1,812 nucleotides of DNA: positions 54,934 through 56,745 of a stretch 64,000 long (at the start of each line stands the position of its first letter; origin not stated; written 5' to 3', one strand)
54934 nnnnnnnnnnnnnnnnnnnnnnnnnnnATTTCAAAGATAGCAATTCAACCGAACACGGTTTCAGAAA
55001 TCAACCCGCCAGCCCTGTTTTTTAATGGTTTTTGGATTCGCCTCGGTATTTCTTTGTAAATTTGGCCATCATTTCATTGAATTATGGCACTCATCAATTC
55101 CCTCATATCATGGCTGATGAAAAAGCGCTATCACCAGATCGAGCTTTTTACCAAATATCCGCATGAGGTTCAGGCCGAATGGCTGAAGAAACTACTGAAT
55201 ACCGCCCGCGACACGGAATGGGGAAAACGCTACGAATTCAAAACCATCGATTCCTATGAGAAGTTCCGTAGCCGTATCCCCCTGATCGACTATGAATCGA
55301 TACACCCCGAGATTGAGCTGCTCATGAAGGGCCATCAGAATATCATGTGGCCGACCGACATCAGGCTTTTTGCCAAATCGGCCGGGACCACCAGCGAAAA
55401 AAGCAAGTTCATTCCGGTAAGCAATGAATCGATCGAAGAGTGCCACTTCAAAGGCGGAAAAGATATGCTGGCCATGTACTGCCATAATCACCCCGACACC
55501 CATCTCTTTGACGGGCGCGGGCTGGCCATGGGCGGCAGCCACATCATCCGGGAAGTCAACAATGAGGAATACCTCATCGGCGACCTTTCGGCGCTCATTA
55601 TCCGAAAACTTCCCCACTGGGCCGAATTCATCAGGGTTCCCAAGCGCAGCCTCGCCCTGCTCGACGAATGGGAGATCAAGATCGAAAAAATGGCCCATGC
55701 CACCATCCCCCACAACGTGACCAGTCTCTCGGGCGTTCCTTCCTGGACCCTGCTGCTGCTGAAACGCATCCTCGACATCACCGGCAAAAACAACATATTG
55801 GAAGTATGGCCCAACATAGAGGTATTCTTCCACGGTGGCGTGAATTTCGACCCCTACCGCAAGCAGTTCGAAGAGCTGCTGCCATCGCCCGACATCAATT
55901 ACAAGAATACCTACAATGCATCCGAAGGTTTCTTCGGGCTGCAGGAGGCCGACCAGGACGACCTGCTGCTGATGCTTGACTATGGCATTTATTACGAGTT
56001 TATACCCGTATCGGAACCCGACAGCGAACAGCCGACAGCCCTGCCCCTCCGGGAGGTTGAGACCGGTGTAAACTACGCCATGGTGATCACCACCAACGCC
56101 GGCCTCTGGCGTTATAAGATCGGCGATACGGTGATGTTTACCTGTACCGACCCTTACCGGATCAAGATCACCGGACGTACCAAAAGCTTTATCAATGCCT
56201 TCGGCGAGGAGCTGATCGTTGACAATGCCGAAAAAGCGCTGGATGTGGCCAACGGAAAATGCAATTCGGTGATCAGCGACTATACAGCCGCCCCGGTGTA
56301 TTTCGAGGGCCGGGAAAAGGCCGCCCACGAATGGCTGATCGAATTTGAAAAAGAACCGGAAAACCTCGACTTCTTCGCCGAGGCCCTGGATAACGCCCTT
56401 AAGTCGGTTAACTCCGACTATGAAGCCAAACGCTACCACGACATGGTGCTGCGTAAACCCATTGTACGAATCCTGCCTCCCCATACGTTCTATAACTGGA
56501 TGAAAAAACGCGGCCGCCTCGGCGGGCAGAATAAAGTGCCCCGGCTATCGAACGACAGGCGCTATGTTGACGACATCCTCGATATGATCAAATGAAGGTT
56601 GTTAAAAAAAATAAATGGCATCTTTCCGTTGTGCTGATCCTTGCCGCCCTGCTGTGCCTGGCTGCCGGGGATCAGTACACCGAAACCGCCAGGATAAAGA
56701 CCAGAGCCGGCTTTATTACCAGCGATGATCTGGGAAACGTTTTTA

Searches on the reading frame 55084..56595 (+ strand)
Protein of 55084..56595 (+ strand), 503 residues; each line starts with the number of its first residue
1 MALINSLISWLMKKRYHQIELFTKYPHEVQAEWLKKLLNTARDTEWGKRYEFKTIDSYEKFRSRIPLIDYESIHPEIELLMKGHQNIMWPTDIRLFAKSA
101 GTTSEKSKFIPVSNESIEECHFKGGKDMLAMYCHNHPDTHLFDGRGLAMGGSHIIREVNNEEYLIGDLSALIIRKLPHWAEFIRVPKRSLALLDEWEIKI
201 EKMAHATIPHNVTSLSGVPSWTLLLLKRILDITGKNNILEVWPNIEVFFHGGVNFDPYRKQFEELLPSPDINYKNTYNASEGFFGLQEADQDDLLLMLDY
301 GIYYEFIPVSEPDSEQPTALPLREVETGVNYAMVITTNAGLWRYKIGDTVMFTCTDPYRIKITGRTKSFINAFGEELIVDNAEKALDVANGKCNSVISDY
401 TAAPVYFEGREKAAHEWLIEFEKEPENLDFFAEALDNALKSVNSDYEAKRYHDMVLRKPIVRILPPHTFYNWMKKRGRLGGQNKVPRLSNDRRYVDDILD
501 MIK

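Call 14: search_protein_families(library=pfam, proteins=[window:55084-56595:+], max_evalue=0.001)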
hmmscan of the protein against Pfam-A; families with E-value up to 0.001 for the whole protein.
window:55084-56595:+ (503 aa): 3 families
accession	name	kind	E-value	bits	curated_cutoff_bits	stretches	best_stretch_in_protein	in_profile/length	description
PF03321.19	GH3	-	1.8e-64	218.3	23.6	1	16-268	2-301/304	GH3 family N-terminal domain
PF23572.1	GH3_C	-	4.6e-25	89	23.6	1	381-492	2-118/119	GH3 family C-terminal domain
PF23571.1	GH3_M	-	4.1e-21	75.3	23.6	1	296-365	2-75/75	GH3 family central domain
